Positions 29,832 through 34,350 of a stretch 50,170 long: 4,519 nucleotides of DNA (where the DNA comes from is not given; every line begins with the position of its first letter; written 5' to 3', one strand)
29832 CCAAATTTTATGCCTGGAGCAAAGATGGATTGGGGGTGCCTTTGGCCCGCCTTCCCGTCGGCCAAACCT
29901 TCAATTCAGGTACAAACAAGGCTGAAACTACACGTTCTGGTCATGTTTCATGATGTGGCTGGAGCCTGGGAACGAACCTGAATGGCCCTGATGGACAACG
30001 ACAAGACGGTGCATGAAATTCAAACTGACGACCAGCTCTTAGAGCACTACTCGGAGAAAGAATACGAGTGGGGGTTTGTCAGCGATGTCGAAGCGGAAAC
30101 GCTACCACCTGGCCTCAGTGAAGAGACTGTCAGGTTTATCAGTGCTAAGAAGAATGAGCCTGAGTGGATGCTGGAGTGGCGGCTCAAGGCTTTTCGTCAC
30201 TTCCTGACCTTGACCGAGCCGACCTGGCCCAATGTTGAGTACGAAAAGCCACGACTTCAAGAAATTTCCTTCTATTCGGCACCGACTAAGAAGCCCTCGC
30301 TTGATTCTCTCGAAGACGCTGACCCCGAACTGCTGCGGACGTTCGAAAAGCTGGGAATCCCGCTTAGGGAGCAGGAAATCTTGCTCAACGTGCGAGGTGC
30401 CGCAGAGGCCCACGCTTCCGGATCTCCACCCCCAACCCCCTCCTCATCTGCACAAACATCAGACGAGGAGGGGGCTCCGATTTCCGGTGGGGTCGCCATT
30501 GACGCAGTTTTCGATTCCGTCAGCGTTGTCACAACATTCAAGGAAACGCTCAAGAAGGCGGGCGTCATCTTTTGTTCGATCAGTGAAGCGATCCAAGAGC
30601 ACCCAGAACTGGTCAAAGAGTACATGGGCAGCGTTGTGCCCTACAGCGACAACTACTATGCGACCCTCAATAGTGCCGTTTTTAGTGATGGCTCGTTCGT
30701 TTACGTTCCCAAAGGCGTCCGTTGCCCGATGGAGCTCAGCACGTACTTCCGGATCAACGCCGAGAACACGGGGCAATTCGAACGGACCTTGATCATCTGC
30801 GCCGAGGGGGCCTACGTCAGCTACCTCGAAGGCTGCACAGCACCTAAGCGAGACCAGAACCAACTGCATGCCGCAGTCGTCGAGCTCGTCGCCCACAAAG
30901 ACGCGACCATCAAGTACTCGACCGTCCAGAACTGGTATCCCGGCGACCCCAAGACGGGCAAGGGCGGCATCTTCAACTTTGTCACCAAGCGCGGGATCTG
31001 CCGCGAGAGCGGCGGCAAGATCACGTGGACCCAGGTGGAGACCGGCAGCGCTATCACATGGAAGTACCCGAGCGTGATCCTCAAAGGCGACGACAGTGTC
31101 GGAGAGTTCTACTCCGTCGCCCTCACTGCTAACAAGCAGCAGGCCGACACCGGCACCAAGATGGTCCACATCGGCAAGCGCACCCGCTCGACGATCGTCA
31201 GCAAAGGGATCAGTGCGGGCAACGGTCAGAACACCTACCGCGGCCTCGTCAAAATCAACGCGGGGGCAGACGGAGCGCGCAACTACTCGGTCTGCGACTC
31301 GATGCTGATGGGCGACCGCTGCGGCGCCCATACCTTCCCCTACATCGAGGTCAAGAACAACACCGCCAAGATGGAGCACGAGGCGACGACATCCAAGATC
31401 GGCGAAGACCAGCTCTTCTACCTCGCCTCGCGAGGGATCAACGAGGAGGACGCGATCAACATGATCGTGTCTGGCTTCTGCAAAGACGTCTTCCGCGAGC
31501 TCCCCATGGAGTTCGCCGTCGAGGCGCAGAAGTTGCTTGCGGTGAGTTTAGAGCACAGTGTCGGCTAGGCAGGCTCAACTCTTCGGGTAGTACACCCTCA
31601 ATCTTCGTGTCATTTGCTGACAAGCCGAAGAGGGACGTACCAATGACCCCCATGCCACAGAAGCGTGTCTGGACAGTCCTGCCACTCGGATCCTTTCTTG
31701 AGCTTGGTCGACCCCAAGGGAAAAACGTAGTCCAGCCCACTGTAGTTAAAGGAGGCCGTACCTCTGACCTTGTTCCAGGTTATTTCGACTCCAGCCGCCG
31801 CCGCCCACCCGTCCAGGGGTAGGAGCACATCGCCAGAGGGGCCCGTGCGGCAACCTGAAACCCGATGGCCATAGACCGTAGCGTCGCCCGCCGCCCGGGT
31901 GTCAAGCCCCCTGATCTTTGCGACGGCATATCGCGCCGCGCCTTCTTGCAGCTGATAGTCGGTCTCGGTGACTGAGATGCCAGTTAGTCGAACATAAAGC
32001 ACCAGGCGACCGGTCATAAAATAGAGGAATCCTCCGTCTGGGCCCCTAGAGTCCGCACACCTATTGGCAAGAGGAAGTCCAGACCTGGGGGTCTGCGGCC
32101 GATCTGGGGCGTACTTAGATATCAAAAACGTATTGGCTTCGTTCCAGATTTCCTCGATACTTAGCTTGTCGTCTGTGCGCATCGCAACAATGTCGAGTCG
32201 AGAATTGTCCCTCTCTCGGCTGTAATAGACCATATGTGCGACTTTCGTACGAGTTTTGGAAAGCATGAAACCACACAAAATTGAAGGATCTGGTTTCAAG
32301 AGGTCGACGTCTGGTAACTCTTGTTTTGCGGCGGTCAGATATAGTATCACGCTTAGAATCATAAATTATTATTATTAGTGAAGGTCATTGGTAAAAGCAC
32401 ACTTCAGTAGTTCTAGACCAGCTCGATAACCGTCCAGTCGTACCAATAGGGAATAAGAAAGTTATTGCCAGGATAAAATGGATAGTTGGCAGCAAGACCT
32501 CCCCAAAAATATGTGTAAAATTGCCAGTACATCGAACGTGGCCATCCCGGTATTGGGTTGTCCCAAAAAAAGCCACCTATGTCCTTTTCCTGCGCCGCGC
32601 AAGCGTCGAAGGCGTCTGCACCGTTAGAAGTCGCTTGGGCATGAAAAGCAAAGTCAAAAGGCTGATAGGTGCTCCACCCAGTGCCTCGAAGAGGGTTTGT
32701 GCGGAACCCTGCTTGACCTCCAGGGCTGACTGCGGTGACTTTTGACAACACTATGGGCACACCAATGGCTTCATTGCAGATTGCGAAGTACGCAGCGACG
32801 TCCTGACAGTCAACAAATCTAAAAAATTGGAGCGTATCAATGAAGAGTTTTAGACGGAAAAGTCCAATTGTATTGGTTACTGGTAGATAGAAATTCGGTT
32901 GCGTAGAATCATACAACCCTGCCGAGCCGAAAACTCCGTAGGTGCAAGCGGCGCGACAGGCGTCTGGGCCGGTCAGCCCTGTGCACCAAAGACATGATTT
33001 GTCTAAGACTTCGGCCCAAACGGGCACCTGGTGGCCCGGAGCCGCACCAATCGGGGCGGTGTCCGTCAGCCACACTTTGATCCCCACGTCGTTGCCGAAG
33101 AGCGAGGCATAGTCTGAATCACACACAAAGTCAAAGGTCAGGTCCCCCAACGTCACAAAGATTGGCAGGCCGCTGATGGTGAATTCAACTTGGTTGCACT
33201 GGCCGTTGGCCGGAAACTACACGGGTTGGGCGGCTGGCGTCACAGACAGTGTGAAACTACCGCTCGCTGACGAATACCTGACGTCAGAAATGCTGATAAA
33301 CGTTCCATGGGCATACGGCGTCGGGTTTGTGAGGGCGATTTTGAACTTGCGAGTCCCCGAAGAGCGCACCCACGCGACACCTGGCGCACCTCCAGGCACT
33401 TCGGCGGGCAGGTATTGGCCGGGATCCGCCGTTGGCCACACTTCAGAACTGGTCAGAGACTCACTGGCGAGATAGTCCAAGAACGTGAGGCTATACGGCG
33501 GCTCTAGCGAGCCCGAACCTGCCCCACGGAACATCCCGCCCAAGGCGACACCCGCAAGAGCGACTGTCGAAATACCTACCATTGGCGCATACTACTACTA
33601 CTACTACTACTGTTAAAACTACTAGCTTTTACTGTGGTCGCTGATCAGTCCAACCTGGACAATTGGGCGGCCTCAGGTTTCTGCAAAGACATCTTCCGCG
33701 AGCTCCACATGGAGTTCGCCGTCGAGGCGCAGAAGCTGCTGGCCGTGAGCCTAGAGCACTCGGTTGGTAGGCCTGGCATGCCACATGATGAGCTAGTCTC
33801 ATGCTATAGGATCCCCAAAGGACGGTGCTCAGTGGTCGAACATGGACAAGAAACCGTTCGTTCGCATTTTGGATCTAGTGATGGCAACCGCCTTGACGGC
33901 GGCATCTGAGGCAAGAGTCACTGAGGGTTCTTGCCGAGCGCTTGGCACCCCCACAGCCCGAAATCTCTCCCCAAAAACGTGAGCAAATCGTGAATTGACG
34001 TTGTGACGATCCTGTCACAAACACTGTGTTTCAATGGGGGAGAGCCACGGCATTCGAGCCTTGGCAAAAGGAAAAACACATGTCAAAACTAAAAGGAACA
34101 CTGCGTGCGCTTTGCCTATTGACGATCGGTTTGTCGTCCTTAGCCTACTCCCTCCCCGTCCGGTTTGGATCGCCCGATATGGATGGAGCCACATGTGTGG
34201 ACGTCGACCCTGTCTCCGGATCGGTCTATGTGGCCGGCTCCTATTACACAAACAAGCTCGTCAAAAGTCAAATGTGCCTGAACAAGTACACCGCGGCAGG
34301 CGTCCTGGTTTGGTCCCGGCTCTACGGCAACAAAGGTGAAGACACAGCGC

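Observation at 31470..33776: Duplicated sufB 3' end brackets a 2.1-kb low-GC insert with no recombinase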

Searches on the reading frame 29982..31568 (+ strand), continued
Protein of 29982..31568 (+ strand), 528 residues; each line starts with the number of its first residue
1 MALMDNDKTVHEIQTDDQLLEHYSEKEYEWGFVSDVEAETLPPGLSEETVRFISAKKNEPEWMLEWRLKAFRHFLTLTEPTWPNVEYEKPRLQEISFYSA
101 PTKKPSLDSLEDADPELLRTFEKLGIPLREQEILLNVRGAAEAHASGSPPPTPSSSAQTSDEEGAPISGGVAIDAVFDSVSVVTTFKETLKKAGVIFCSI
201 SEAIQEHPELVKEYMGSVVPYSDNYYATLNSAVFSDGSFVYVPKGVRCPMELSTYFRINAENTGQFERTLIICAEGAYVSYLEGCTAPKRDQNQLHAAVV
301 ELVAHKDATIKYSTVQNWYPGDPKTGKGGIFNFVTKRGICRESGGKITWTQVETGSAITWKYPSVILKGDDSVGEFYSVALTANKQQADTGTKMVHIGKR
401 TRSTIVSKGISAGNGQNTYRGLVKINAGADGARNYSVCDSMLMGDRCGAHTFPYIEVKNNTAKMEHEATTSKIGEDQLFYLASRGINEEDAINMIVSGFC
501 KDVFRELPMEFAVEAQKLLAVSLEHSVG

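Call 71: find_encoding_contigs(protein=P0008, flank=10000, max_places=2)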
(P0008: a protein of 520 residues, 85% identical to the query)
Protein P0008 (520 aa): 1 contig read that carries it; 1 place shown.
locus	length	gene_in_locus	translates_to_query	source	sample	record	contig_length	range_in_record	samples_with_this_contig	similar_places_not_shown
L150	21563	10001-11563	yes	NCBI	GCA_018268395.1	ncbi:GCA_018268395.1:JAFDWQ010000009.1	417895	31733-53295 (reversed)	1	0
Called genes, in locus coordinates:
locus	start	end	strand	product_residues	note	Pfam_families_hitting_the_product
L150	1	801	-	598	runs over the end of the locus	PF00009:GTP_EFTU, PF03144:GTP_EFTU_D2, PF22042:EF-G_D2 (weak), PF14492:EFG_III (faint), PF00679:EFG_C, PF06421:LepA_C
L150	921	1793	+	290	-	PF09136:Glucodextran_B (faint), PF17957:Big_7 (faint), PF19077:Big_13 (faint), PF17962:bMG6 (faint)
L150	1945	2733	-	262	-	-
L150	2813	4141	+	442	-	PF03721:UDPG_MGDP_dh_N, PF00984:UDPG_MGDP_dh, PF03720:UDPG_MGDP_dh_C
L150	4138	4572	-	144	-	PF13279:4HBT_2, PF03061:4HBT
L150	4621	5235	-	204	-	-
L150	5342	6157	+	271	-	PF00005:ABC_tran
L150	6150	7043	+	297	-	PF18075:FtsX_ECD, PF02687:FtsX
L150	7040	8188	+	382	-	PF24568:CC_PcsB (weak), PF01551:Peptidase_M23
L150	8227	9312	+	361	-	PF01791:DeoC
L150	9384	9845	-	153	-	-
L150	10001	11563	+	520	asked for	PF19295:SufBD_N, PF01458:SUFBD_core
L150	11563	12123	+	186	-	-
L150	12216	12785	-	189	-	-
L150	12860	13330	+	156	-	PF06983:3-dmu-9_3-mt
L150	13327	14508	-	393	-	PF03417:AAT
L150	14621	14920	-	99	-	-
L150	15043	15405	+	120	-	-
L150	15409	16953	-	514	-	-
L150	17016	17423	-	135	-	PF02823:ATP-synt_DE_N, PF00401:ATP-synt_DE (weak)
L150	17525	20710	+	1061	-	PF07635:PSCyt1, PF07583:PSCyt2, PF13385:Laminin_G_3, PF07587:PSD1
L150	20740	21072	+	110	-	PF11969:DcpS_C, PF01230:HIT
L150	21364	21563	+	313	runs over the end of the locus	PF07963:N_methyl (weak)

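Call 72: find_encoding_contigs(protein=P0013, flank=10000, max_places=3)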
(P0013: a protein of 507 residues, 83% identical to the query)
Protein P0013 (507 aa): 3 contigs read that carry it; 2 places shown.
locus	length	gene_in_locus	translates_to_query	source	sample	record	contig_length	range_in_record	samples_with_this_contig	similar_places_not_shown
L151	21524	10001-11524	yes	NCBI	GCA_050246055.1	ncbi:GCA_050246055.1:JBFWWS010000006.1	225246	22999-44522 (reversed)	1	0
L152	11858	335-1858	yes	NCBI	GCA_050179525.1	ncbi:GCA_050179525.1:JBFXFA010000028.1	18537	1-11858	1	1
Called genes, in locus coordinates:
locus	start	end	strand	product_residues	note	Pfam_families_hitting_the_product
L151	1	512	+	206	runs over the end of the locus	PF08327:AHSA1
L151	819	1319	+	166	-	-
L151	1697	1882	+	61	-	-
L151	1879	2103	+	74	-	PF07963:N_methyl (weak)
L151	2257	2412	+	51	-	-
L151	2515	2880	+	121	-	-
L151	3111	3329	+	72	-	-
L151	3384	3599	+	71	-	-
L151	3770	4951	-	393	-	-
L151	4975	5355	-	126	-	-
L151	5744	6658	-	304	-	-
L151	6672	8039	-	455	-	PF03062:MBOAT, PF13813:MBOAT_2 (faint)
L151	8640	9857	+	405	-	-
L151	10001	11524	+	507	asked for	PF19295:SufBD_N, PF01458:SUFBD_core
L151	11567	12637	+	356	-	PF01112:Asparaginase_2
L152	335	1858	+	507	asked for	PF19295:SufBD_N, PF01458:SUFBD_core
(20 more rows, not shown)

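Call 84: search_protein_families(library=ncbifam, proteins=[L150:11563-12123:+, L084:11673-11924:-, L084:11941-12450:-, L084:12475-12918:-, L084:13086-13490:-, L084:13536-14018:-], max_evalue=0.01)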
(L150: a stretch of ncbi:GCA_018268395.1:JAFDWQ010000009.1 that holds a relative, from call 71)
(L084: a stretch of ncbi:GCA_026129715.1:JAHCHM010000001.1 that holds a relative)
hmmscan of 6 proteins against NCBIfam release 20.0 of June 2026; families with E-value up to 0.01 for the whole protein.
L150:11563-12123:+ (186 aa): 0 families

L084:11673-11924:- (83 aa): 0 families

L084:11941-12450:- (169 aa): 80 families (the best 25 are shown)
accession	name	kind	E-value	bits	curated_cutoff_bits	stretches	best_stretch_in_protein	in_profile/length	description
NF007229.0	PRK09647.1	equivalog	1e-23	83.8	265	1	10-165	45-203/220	RNA polymerase sigma factor SigE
NF009185.0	PRK12533.1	equivalog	1.3e-23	83.8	248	1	5-165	25-194/231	RNA polymerase sigma factor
TIGR02947.1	SigH_actino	hypoth_equivalog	1.4e-23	83.6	251.55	1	6-165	8-180/193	RNA polymerase sigma-70 factor, TIGR02947 family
NF009164.0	PRK12511.1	equivalog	2.4e-23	82.6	185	1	16-161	11-156/182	RNA polymerase sigma factor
NF007225.0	PRK09643.1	equivalog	4.3e-23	82.1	190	1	8-168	26-186/204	RNA polymerase sigma factor SigM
TIGR02950.1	SigM_subfam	subfamily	1.3e-22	80.4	147.95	1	20-163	11-157/159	RNA polymerase sigma factor, SigM family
TIGR02937.1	sigma70-ECF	superfamily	8.2e-21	74.3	42.9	1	11-164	3-165/165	sigma-70 family RNA polymerase sigma factor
NF058625.1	sigma_PG0214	equivalog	3.6e-20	72.4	130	1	9-165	4-162/170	GFO_1088 family ECF-type sigma factor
NF008888.0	PRK11922.1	equivalog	5.8e-20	71.9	204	1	8-164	29-196/231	RNA polymerase sigma factor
TIGR02983.1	SigE-fam_strep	subfamily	4.4e-19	68.9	141.55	1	7-165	4-159/162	SigE family RNA polymerase sigma factor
TIGR02954.1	Sig70_famx3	hypoth_equivalog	1.4e-18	67.2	188.5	1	7-164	14-167/170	RNA polymerase sigma-70 factor, TIGR02954 family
NF007226.0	PRK09644.1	equivalog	1.5e-18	67.4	199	1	21-163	13-156/166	RNA polymerase sigma factor SigM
NF007216.0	PRK09638.1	equivalog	1.5e-18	67.2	194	1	10-164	19-174/180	RNA polymerase sigma factor SigY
NF004113.0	PRK05602.1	equivalog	4.6e-18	65.6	208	1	7-166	43-203/211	RNA polymerase sigma factor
TIGR02985.1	Sig70_bacteroi1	subfamily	4.3e-17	62.8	126.4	1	10-164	2-162/162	RNA polymerase sigma-70 factor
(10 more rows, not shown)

L084:12475-12918:- (147 aa): 0 families

L084:13086-13490:- (134 aa): 0 families

L084:13536-14018:- (160 aa): 0 families

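Call 85: search_protein_families(library=phrogs, proteins=[L150:11563-12123:+, L084:11673-11924:-, L084:11941-12450:-, L084:12475-12918:-, L084:13086-13490:-, L084:13536-14018:-], max_evalue=0.01)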
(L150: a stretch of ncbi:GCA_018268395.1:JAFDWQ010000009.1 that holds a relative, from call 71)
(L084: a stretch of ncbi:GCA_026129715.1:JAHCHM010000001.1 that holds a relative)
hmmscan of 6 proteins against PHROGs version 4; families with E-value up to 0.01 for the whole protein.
L150:11563-12123:+ (186 aa): 0 families

L084:11673-11924:- (83 aa): 0 families

L084:11941-12450:- (169 aa): 1 family
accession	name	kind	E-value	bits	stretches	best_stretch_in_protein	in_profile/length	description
phrog_1740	-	transcription regulation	2.6e-23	83.3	1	7-165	54-217/567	RNA polymerase sigma factor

L084:12475-12918:- (147 aa): 0 families

L084:13086-13490:- (134 aa): 0 families

L084:13536-14018:- (160 aa): 0 families

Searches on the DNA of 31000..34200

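Call 100: search_rna_families(source=window, start=31000, end=34200, threshold=evalue, max_evalue=1)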
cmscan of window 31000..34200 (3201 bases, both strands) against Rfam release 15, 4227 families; matches with E-value up to 1: 0.
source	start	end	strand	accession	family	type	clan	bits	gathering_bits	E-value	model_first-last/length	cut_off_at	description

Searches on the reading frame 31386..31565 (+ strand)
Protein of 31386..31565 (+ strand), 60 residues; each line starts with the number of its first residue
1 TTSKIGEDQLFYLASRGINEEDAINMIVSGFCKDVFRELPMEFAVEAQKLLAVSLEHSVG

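Call 37: find_related_loci(query=window:31386-31565:+, collection=viral_contigs, flank=10000)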
Query seq(60 aa) (60 aa) in viral_contigs; peptide patterns used: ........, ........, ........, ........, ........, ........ (x = any residue, [..] = any of these).
28 stretches matched a pattern; 22 encode a relative of the query (tblastn E <= 1e-3); 22 distinct loci.
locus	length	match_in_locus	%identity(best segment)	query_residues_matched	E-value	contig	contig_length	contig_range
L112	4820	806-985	78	1-60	2e-29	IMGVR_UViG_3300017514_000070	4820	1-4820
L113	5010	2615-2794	78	1-60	2e-29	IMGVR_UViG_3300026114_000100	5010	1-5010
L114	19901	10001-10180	77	1-60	3e-29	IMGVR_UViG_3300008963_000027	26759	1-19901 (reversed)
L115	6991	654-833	70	1-60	6e-27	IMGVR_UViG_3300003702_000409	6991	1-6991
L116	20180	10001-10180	72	1-60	2e-26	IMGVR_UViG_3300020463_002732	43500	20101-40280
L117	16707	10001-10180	72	1-60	3e-26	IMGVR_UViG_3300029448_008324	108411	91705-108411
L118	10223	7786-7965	70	1-60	3e-26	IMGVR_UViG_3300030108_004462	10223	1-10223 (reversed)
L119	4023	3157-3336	72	1-60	3e-26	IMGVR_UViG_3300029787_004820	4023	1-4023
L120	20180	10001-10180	67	1-60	5e-26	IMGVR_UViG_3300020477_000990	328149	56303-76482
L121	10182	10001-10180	68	1-60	3e-25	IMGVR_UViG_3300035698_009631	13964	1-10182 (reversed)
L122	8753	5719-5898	70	1-60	3e-25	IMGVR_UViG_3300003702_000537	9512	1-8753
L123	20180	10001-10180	68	1-60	4e-25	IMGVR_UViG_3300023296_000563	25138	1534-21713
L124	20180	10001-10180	65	1-60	9e-25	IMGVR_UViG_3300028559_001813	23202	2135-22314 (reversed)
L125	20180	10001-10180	65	1-60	9e-25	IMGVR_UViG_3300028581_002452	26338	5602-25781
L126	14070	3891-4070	65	1-60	1e-24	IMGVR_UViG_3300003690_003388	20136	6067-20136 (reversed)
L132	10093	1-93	74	30-60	3e-12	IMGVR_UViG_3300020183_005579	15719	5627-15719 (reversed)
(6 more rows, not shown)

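Call 45: search_protein_families(library=pfam, proteins=[L132:474-929:+, L132:844-2325:+, L132:2285-3415:+, L132:3390-4106:+, L132:4097-5161:+, L132:5176-5745:+, L132:6963-7475:+, L132:7472-8554:+, L132:8551-8988:+, L132:8985-10046:-], max_evalue=0.001)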
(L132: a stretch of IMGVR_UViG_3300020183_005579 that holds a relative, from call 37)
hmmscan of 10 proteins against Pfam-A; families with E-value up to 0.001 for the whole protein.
L132:474-929:+ (151 aa): 1 family
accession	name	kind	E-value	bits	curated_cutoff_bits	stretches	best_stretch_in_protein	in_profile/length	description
PF01242.24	PTPS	-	1.1e-16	61.3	22.4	1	13-147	6-120/121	6-pyruvoyl tetrahydropterin synthase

L132:844-2325:+ (493 aa): 2 families
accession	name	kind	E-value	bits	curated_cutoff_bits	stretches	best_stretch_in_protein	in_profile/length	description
PF00501.34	AMP-binding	-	4.4e-51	174.3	29.9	2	147-347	158-383/384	AMP-binding enzyme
PF13193.12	AMP-binding_C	-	4.1e-09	37.7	24.5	1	396-465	1-74/76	AMP-binding enzyme C-terminal domain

L132:2285-3415:+ (376 aa): 0 families

L132:3390-4106:+ (238 aa): 0 families

L132:4097-5161:+ (354 aa): 1 family
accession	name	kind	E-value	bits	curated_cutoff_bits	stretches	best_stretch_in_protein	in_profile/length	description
PF03851.20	UvdE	-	8e-30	104.4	24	1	42-280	16-257/275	UV-endonuclease UvdE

L132:5176-5745:+ (189 aa): 2 families
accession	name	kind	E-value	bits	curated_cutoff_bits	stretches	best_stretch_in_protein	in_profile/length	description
PF02777.23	Sod_Fe_C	-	1.9e-16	60.4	20.9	1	89-183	1-101/102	Iron/manganese superoxide dismutases, C-terminal domain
PF00081.27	Sod_Fe_N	-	7.7e-10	39.5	27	1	22-58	4-40/82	Iron/manganese superoxide dismutases, alpha-hairpin domain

L132:6963-7475:+ (170 aa): 1 family
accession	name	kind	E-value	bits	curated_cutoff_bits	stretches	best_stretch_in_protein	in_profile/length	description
PF02657.20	SufE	-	5.6e-27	94.4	27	1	56-165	11-120/121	Fe-S metabolism associated domain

L132:7472-8554:+ (360 aa): 2 families
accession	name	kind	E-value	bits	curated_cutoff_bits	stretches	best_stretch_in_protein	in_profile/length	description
PF04055.27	Radical_SAM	-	8.5e-15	55.7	29.5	1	69-216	1-165/166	Radical SAM superfamily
PF23545.1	Zn_ribbon_HMPTM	-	1.9e-12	47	27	1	5-44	3-42/45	HMPTM N-terminal zinc ribbon domain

L132:8551-8988:+ (145 aa): 0 families

L132:8985-10046:- (353 aa): 0 families
